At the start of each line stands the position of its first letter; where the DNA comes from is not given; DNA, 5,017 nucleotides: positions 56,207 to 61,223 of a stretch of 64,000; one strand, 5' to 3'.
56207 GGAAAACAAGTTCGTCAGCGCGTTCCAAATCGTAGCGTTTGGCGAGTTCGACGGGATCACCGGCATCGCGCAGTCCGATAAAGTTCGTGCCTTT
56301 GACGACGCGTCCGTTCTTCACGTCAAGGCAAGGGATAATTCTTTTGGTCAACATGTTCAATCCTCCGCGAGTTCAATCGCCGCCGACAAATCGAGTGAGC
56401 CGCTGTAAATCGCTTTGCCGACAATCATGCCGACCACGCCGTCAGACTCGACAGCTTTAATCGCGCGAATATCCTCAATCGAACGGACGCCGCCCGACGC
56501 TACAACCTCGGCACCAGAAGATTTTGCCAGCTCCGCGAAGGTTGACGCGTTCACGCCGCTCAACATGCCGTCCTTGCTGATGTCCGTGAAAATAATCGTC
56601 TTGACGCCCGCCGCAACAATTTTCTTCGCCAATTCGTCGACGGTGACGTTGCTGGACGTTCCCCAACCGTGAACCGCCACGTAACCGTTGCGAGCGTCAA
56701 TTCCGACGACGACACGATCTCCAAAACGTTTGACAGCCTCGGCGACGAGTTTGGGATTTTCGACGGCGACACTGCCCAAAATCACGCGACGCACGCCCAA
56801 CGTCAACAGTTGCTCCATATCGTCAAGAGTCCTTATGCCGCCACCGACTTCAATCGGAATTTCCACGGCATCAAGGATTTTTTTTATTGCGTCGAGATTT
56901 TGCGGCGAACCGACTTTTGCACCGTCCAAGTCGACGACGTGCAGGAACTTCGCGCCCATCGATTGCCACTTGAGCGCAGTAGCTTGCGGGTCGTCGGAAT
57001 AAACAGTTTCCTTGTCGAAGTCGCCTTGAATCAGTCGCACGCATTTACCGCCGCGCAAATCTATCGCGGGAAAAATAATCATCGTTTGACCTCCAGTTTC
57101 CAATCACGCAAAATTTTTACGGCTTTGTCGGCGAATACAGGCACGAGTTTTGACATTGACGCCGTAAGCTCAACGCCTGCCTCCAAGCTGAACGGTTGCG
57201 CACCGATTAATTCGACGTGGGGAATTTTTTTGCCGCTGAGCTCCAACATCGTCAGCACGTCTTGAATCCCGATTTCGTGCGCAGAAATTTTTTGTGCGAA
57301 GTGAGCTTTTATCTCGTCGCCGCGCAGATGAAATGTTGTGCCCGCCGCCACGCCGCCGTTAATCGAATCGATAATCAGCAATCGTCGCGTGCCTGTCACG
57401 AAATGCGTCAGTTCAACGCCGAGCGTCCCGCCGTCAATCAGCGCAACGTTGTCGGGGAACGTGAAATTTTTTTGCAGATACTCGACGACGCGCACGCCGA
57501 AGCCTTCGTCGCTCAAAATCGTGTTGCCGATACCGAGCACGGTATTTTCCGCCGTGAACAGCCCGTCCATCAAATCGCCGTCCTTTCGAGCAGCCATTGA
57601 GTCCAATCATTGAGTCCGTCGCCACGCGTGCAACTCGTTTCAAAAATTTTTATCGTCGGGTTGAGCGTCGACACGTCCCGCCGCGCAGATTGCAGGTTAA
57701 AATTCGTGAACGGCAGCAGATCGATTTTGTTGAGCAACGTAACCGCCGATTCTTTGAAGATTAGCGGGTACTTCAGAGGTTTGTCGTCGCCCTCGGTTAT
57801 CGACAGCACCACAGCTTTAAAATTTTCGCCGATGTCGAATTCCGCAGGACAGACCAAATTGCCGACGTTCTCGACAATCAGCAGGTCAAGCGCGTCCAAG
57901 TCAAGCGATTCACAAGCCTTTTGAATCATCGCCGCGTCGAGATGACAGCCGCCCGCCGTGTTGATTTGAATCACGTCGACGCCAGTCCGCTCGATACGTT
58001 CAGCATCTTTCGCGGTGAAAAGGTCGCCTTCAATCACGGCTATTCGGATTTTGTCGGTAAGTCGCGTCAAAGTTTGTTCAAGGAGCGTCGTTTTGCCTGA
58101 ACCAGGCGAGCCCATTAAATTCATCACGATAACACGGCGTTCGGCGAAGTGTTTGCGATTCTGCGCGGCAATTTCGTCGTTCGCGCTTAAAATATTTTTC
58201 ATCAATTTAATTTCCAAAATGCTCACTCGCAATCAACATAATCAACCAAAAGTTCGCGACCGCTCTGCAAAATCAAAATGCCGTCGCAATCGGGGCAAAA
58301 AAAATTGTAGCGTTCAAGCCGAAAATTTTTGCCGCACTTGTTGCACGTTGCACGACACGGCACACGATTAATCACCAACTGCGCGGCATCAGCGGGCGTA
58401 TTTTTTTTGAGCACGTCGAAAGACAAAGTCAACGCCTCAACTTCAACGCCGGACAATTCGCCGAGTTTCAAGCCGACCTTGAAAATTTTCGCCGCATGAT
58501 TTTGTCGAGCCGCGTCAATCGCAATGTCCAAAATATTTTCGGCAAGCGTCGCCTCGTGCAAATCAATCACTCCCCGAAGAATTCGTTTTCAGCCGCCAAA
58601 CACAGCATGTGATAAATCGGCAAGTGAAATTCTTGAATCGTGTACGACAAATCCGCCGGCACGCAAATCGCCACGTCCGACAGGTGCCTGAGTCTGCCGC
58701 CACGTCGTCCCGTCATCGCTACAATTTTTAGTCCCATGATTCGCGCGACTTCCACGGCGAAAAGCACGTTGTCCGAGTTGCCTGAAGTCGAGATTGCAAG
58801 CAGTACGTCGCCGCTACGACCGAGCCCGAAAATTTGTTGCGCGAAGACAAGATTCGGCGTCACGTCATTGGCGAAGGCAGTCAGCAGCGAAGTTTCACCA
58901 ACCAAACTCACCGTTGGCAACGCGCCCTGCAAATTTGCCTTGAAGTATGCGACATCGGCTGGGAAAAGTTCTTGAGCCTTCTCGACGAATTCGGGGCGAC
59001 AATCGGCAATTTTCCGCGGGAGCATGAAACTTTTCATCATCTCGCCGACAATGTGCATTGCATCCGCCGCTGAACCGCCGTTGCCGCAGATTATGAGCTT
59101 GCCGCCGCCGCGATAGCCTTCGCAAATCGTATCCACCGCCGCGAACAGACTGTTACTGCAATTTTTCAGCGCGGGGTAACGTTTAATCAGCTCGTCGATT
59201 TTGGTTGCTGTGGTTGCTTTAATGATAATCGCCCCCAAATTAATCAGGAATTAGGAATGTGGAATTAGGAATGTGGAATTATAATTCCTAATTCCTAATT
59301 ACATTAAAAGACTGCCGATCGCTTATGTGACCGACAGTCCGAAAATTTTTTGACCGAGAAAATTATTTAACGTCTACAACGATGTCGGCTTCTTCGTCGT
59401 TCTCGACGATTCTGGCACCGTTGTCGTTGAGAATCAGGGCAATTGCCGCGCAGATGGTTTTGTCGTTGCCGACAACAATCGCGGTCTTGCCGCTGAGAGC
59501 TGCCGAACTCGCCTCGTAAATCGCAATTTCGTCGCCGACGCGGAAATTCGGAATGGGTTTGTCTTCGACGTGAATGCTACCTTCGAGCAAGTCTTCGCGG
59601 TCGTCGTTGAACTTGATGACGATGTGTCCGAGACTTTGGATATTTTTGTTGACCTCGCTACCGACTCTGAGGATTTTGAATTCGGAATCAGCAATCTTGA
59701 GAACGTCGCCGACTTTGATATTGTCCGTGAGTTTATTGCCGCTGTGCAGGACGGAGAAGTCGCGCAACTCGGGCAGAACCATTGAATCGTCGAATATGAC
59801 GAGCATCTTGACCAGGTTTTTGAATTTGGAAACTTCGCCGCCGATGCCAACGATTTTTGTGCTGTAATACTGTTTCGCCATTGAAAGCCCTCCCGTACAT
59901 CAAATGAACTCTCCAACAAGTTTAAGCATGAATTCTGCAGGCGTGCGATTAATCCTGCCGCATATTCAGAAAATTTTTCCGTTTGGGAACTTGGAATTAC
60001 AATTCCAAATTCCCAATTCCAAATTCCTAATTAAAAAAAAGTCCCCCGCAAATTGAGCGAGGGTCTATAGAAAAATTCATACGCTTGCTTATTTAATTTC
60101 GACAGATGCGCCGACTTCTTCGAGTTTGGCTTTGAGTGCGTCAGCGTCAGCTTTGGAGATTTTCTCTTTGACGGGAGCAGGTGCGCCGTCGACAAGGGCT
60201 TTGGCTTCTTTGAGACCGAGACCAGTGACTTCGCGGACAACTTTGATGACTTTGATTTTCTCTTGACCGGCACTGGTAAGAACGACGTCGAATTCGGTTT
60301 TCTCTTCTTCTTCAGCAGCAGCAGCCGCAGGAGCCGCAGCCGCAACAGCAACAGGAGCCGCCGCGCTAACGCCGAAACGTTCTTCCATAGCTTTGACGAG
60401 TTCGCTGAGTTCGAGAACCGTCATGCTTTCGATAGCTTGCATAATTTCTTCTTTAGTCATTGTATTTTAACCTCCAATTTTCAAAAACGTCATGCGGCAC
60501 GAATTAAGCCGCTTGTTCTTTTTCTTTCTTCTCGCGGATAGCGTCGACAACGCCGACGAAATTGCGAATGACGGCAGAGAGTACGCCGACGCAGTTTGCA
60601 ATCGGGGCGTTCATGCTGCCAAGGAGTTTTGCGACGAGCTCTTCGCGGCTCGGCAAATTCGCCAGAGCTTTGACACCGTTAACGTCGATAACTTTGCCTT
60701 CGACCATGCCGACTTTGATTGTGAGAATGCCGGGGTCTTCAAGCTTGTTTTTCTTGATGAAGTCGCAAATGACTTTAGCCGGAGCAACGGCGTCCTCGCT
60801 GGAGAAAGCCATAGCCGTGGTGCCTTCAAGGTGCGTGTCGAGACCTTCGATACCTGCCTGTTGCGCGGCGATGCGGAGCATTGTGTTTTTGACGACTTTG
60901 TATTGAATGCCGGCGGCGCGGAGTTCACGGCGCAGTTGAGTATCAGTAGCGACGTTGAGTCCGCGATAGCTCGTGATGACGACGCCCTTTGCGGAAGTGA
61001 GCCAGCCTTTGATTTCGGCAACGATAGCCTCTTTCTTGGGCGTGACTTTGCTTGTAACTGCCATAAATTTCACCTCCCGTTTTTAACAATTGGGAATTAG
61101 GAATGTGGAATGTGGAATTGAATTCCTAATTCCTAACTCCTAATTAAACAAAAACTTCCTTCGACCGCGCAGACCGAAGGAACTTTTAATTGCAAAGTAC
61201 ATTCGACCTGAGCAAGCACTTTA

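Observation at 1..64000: Extreme over-representation of the octamer palindrome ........, HIP1- or uptake-sequence-like in density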

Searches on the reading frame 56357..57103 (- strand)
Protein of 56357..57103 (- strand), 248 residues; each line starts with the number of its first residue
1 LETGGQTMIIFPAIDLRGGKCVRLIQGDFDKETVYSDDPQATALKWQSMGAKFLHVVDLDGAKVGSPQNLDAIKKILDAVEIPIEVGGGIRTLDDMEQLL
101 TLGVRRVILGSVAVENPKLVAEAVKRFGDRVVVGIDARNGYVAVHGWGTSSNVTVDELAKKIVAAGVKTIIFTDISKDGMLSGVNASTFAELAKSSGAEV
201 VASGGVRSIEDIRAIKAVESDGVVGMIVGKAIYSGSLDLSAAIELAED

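Call 13: search_protein_families(library=pfam, proteins=[window:56357-57103:-], max_evalue=0.01)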
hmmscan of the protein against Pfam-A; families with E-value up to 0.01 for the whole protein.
window:56357-57103:- (248 aa): 6 families
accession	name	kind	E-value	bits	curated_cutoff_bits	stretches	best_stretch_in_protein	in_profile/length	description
PF00977.27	His_biosynth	-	3.5e-81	272.4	23.6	1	10-237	2-227/228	Histidine biosynthesis protein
PF01207.24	Dus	-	1.2e-08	34.9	20.4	1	66-124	169-227/311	Dihydrouridine synthase (Dus)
PF02581.23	TMP-TENI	-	0.00012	21.9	27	0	66-109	134-176/180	Thiamine monophosphate synthase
PF05690.20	ThiG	-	0.00052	19.9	23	1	35-125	129-221/247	Thiazole biosynthesis protein ThiG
PF13714.12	PEP_mutase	-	0.00067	19.7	31.5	0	66-114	178-225/240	Phosphoenolpyruvate phosphomutase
PF00478.31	IMPDH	-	0.009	15.5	25.6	0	64-112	188-238/345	IMP dehydrogenase / GMP reductase domain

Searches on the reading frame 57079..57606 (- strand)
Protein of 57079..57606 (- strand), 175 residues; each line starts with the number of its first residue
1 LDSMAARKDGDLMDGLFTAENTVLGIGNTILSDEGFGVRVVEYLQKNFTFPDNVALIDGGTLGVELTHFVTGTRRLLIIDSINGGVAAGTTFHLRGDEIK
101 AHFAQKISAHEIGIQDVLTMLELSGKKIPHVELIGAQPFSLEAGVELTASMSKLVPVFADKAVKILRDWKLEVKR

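Call 13: search_protein_families(library=pfam, proteins=[window:57079-57606:-], max_evalue=0.01)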
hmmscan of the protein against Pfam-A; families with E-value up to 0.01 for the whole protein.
window:57079-57606:- (175 aa): 1 family
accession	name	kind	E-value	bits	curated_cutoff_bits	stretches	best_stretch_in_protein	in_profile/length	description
PF01750.23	HycI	-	1.1e-28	100.2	23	1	38-163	1-128/130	Hydrogenase maturation protease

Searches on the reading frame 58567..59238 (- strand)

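Call 41: search_protein_families(library=pfam, proteins=[window:58567-59238:-], max_evalue=0.001)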
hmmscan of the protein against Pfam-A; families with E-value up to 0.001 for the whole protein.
window:58567-59238:- (223 aa): 2 families
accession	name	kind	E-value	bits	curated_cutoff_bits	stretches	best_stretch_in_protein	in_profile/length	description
PF13580.11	SIS_2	-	1.2e-17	64.6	27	2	88-177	50-138/138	SIS domain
PF01380.27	SIS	-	5.6e-06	26.6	25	1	122-196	33-107/131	SIS domain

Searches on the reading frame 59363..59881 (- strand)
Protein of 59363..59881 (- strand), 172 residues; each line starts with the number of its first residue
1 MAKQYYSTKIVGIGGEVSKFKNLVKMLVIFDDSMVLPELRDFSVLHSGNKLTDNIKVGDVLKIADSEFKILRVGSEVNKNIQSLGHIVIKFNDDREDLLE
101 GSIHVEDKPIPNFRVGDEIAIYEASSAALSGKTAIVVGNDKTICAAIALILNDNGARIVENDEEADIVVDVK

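Call 41: search_protein_families(library=pfam, proteins=[window:59363-59881:-], max_evalue=0.001)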
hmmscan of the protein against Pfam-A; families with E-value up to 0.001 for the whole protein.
window:59363-59881:- (172 aa): 1 family
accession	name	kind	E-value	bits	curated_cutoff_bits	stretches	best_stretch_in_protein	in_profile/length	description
PF03829.18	PTSIIA_gutA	-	3e-31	108.1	25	1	6-119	2-113/113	PTS system glucitol/sorbitol-specific IIA component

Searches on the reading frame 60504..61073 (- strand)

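Call 13: search_protein_families(library=pfam, proteins=[window:60504-61073:-], max_evalue=0.01)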
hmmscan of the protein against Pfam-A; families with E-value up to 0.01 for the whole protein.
window:60504-61073:- (189 aa): 1 family
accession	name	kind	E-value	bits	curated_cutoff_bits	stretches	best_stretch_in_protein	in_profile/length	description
PF00466.25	Ribosomal_L10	-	1.2e-28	99.5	22.8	1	12-106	4-99/100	Ribosomal protein L10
